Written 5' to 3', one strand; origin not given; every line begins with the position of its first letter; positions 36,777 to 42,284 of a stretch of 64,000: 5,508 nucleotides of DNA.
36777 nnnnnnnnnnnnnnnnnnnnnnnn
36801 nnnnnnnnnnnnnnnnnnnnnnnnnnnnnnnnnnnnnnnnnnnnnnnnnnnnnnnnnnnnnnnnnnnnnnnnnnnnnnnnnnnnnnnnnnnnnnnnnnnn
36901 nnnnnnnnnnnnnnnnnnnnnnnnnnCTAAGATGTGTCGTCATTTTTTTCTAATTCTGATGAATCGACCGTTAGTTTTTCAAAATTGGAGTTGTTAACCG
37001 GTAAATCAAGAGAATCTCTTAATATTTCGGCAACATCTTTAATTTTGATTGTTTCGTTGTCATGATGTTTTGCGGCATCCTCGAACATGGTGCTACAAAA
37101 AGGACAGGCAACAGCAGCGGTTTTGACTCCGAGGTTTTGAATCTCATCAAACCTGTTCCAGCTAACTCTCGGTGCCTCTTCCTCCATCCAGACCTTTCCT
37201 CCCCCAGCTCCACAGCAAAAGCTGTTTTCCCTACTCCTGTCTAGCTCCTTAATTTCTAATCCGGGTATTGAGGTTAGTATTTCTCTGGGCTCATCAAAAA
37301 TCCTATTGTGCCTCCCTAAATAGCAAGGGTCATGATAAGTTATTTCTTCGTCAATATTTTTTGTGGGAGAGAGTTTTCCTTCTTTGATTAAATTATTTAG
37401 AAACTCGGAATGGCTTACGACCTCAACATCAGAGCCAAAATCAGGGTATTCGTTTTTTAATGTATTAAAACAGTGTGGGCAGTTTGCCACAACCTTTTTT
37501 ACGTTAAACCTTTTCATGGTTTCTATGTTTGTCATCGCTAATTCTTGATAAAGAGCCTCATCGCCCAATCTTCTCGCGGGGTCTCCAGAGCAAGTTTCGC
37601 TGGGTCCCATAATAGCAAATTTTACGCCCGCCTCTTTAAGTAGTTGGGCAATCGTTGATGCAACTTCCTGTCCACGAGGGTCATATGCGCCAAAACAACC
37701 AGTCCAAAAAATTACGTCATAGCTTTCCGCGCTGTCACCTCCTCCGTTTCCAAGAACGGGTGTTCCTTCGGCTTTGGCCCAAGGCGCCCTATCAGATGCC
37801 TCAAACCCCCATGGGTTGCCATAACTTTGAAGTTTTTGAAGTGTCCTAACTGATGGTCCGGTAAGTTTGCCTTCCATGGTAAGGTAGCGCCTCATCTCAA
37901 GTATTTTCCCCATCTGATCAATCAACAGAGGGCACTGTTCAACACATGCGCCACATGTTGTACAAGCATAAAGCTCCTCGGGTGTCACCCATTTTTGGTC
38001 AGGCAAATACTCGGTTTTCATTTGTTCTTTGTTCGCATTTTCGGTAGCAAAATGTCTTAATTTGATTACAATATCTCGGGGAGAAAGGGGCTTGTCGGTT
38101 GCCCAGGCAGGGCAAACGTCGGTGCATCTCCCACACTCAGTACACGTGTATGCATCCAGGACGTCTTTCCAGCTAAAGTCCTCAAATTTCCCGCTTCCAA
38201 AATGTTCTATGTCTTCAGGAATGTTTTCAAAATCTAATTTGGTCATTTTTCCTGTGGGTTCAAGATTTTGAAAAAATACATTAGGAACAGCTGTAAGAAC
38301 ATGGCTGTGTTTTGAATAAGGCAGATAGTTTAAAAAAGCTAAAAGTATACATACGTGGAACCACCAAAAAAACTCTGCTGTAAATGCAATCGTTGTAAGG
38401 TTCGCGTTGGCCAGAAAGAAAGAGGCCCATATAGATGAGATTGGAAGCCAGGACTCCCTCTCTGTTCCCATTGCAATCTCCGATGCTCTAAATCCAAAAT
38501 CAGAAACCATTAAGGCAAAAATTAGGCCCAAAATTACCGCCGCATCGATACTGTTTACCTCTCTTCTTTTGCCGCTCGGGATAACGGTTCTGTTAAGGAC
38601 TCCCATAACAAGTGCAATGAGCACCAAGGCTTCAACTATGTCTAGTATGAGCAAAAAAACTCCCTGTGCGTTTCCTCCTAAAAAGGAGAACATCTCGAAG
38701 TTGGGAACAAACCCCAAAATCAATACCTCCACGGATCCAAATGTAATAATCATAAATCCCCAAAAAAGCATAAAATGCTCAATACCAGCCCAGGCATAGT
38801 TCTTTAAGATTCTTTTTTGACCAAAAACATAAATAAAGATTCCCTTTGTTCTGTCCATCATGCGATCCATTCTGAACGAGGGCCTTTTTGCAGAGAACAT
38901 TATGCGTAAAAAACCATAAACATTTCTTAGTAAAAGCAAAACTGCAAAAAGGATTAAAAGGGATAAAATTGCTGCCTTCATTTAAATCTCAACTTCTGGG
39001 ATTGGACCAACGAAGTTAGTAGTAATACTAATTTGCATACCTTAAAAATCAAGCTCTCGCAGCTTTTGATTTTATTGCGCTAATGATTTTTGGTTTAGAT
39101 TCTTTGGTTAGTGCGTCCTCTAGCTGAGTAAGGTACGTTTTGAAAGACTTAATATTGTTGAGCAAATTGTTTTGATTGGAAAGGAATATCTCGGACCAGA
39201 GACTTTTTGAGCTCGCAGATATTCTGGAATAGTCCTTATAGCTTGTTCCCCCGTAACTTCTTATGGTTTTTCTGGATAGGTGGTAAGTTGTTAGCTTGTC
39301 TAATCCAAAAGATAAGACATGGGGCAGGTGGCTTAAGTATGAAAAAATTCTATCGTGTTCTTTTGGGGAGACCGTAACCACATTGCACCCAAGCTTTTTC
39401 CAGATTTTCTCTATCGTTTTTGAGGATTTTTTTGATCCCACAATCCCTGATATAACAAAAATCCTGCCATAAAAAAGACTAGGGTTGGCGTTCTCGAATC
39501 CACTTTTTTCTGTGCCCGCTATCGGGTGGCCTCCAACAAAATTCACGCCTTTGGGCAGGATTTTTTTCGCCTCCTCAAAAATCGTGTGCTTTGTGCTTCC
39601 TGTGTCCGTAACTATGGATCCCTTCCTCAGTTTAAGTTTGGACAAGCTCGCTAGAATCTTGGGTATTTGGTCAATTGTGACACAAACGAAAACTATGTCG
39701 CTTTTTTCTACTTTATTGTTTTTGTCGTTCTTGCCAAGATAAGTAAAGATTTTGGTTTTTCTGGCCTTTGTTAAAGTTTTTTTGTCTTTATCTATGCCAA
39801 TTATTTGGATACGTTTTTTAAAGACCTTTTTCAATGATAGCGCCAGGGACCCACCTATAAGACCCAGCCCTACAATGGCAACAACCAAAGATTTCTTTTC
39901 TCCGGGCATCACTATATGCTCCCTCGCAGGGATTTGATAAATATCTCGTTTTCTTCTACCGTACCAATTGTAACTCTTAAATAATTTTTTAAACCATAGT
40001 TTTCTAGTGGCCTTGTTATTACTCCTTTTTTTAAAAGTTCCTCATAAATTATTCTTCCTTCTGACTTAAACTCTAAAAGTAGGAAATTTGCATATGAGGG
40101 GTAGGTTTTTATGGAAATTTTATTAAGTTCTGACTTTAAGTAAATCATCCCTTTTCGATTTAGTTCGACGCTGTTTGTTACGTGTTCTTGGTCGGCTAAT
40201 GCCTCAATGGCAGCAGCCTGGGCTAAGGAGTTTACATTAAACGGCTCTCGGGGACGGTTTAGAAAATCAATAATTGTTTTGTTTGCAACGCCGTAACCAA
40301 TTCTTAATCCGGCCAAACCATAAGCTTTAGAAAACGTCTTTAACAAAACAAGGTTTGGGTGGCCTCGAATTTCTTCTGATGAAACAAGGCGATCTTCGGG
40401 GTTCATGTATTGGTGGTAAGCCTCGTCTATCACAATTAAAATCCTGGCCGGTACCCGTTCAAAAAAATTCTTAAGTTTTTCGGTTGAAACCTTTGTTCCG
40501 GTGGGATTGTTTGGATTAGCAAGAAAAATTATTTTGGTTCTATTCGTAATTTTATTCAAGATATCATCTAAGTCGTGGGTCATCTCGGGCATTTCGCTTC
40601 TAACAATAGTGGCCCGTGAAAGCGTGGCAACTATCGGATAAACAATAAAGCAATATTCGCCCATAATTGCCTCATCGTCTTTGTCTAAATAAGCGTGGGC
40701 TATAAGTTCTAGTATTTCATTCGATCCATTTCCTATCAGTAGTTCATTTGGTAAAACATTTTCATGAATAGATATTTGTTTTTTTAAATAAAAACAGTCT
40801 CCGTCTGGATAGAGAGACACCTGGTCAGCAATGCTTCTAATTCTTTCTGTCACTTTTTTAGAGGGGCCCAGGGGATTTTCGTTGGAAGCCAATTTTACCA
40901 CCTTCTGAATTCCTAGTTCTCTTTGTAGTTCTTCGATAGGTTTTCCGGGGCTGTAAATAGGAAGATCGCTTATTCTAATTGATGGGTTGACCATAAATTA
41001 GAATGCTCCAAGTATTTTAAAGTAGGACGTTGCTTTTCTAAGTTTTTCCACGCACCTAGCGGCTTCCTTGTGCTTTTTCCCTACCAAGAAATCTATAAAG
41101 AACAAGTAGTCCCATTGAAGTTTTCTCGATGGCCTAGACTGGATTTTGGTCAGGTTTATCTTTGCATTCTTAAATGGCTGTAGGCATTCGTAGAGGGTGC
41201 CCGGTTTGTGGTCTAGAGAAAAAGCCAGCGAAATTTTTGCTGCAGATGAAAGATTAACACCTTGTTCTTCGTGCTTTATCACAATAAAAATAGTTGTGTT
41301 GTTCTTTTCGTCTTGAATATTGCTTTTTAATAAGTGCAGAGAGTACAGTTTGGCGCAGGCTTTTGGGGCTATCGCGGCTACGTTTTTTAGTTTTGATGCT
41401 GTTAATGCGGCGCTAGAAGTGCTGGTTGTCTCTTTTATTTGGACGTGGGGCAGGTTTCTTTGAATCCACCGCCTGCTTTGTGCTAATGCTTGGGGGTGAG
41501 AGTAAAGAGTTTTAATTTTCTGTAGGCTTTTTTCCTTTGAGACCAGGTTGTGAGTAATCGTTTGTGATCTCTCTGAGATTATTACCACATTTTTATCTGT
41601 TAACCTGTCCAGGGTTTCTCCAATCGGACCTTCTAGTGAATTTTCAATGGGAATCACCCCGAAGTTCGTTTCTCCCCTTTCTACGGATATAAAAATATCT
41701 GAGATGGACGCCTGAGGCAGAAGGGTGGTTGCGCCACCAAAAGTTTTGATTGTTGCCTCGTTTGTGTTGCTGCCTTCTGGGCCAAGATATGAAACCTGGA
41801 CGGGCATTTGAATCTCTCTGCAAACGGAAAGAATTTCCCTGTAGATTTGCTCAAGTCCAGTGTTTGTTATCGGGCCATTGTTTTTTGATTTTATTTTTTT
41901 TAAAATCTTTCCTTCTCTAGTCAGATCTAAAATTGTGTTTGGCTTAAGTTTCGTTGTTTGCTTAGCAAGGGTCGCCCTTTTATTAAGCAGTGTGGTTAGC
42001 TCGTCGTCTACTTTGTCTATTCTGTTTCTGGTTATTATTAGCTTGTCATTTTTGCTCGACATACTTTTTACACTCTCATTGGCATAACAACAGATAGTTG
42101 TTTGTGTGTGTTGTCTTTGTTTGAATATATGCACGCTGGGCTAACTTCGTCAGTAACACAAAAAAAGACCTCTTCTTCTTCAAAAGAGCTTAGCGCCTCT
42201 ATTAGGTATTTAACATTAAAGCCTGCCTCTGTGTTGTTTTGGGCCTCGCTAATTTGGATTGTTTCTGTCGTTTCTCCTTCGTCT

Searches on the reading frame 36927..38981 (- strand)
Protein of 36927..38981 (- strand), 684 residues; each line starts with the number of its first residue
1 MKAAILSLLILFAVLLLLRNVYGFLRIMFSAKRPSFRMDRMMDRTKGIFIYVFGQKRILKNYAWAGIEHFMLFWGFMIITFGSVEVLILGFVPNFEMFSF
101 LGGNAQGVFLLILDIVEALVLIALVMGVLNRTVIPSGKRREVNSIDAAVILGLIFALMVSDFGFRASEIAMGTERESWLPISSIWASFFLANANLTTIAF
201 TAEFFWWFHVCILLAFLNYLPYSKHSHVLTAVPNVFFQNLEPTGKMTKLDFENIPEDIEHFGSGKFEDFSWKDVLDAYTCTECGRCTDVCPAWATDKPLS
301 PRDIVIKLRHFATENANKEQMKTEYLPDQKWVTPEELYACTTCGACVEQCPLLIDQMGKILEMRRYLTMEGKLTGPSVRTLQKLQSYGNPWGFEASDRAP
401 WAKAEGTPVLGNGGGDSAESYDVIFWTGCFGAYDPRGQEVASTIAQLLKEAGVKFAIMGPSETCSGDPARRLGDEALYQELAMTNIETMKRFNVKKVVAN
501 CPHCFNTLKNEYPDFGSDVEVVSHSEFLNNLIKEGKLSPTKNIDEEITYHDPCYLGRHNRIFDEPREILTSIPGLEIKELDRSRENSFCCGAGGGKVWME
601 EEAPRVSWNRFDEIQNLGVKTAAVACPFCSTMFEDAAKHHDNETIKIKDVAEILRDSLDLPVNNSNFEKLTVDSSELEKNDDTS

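Call 34: search_protein_families(library=pfam, proteins=[window:36927-38981:-], max_evalue=0.001)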
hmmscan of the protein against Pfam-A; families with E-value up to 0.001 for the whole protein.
window:36927-38981:- (684 aa): 11 families
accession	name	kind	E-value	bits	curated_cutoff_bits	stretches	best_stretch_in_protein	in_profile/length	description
PF02754.22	CCG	-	2.8e-32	111.1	20.6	2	547-633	1-84/85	Cysteine-rich domain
PF13237.11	Fer4_10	-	7.2e-11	42.3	25.5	1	273-351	2-53/53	4Fe-4S dicluster domain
PF13187.11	Fer4_9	-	4.6e-09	36.6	27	1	280-351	2-48/52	4Fe-4S dicluster domain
PF13183.11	Fer4_8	-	2.1e-08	35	27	1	277-352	2-66/68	4Fe-4S dicluster domain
PF12797.12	Fer4_2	-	5.8e-07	29.5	24.5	1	271-292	1-22/22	4Fe-4S binding domain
PF13534.11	Fer4_17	-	8.6e-06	26.6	22.2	1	280-352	2-58/61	4Fe-4S dicluster domain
PF00037.32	Fer4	-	1.5e-05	25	21.1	0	276-291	4-19/24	4Fe-4S binding domain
PF13484.11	Fer4_16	-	3.4e-05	25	30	1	279-351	1-64/66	4Fe-4S double cluster binding domain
PF12800.12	Fer4_4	-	3.9e-05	24.1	24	0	338-351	2-15/17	4Fe-4S binding domain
PF17179.9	Fer4_22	-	5.9e-05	24.3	27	0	270-292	71-93/95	4Fe-4S dicluster domain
PF13746.11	Fer4_18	-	0.00059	20.4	27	0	316-355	37-76/114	4Fe-4S dicluster domain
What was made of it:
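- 36927..38981 (-): Membrane Fe-S/CCG oxidoreductase (684 aa). Possibly the electron outlet for the ACAD. Its link to the cluster is uncertain in this window because folate genes lie in between. Call 34.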

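Call 46: search_protein_families(library=ncbifam, proteins=[window:36927-38981:-], max_evalue=0.00001)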
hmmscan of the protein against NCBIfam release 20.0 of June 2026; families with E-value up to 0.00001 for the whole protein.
window:36927-38981:- (684 aa): 17 families
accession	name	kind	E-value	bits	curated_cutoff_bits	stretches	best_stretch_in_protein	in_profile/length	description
NF004898.0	PRK06259.1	equivalog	3.7e-56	190.7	385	1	274-656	130-486/488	fumarate reductase (CoM/CoB) subunit TfrB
NF045670.1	quin_L_LdhH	equivalog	1e-33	116.6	800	1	419-654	465-705/706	L-lactate dehydrogenase (quinone) large subunit LdhH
NF045724.1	ferredox_TmcB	equivalog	1.1e-24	86.9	735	1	444-658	207-428/430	electron transfer complex ferredoxin TmcB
NF008369.0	PRK11168.1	equivalog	4.1e-24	85.2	278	1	419-645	165-392/401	anaerobic glycerol-3-phosphate dehydrogenase subunit C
NF045663.1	diclust_near_Sec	equivalog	4.3e-23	81.3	530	1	339-638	354-623/759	pyridine nucleotide-disulfide oxidoreductase/dicluster-binding protein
NF045711.1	sulf_resp_HmcF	equivalog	5.1e-16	58.5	750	1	486-641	267-433/457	sulfate respiration complex iron-sulfur protein HmcF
NF045796.1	DsrK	equivalog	2.8e-15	55.9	400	1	475-657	243-440/453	sulfate reduction electron transfer complex DsrMKJOP subunit DsrK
TIGR03379.1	glycerol3P_GlpC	equivalog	1.3e-12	47.2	279.9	1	422-640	163-384/397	anaerobic glycerol-3-phosphate dehydrogenase subunit GlpC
NF004616.0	PRK05950.1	subfamily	5.3e-09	35.6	228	1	274-368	143-234/238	succinate dehydrogenase iron-sulfur subunit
TIGR00384.1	dhsB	subfamily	1.5e-07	31.1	88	1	276-362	138-220/222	succinate dehydrogenase and fumarate reductase iron-sulfur protein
TIGR03290.1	CoB_CoM_SS_C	equivalog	7.6e-07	29.2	160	0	279-374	3-82/144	CoB--CoM heterodisulfide reductase subunit C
NF008434.0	PRK11274.1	equivalog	1.3e-06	27.6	333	0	524-640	282-395/409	glycolate oxidase subunit GlcF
NF041890.1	hdrC_Methbact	equivalog_domain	1.6e-06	27.8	270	0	263-307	14-57/192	ferredoxin:CoB-CoM heterodisulfide reductase subunit HdrC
NF058577.1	FdxA_fam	equivalog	2e-06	27.9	65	0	274-292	32-50/52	4Fe-4S ferredoxin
TIGR00273.1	TIGR00273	equivalog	2e-06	26.9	444.8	0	338-377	343-382/432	LutB/LldF family L-lactate oxidation iron-sulfur protein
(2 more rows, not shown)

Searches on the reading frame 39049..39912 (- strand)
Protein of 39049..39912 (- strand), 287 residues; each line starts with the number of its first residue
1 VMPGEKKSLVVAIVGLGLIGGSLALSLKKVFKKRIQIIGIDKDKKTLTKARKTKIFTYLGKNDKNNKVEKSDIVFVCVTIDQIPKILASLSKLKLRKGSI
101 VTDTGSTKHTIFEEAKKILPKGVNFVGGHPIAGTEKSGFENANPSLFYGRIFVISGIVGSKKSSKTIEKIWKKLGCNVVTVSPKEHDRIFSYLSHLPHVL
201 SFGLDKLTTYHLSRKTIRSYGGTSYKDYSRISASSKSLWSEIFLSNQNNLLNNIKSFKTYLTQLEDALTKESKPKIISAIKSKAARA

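Call 35: search_protein_families(library=pfam, proteins=[window:39049-39912:-], max_evalue=0.001)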
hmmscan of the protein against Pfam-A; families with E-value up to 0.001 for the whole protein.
window:39049-39912:- (287 aa): 7 families
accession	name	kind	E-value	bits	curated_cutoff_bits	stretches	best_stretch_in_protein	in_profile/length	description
PF02153.23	PDH_N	-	3.4e-29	101.8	26.5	1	24-179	2-153/154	Prephenate dehydrogenase, nucleotide-binding domain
PF20463.3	PDH_C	-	8.9e-20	71.4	22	1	182-280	1-100/102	Prephenate dehydrogenase, dimerization domain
PF03807.23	F420_oxidored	-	6.2e-08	33.6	21.6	1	11-104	2-91/94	NADP oxidoreductase coenzyme F420-dependent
PF03446.21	NAD_binding_2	-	1.6e-07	31.9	21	1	11-179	2-157/161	NAD binding domain of 6-phosphogluconate dehydrogenase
PF03721.20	UDPG_MGDP_dh_N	-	0.00014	21.9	27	0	11-57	3-46/187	UDP-glucose/GDP-mannose dehydrogenase family, NAD binding domain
PF02254.24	TrkA_N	-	0.00036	21.3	23.8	1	11-66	1-53/116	TrkA-N domain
PF02826.25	2-Hacid_dh_C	-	0.00099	19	25.1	0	8-83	36-104/178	D-isomer specific 2-hydroxyacid dehydrogenase, NAD binding domain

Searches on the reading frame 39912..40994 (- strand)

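Call 35: search_protein_families(library=pfam, proteins=[window:39912-40994:-], max_evalue=0.001)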
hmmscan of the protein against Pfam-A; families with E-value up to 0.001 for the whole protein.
window:39912-40994:- (360 aa): 1 family
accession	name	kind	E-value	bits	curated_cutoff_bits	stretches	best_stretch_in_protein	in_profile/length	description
PF00155.27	Aminotran_1_2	-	6.3e-53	180.7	19.7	1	31-356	2-361/361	Aminotransferase class I and II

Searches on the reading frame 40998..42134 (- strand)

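Call 35: search_protein_families(library=pfam, proteins=[window:40998-42134:-], max_evalue=0.001)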
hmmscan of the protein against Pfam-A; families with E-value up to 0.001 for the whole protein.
window:40998-42134:- (378 aa): 2 families
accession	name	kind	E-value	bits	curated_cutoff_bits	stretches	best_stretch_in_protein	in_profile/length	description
PF00800.23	PDT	-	6.6e-58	195.9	25.2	1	114-290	1-180/181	Prephenate dehydratase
PF01817.26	CM_2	-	2.8e-16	59.9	27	1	36-109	2-79/80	Chorismate mutase type II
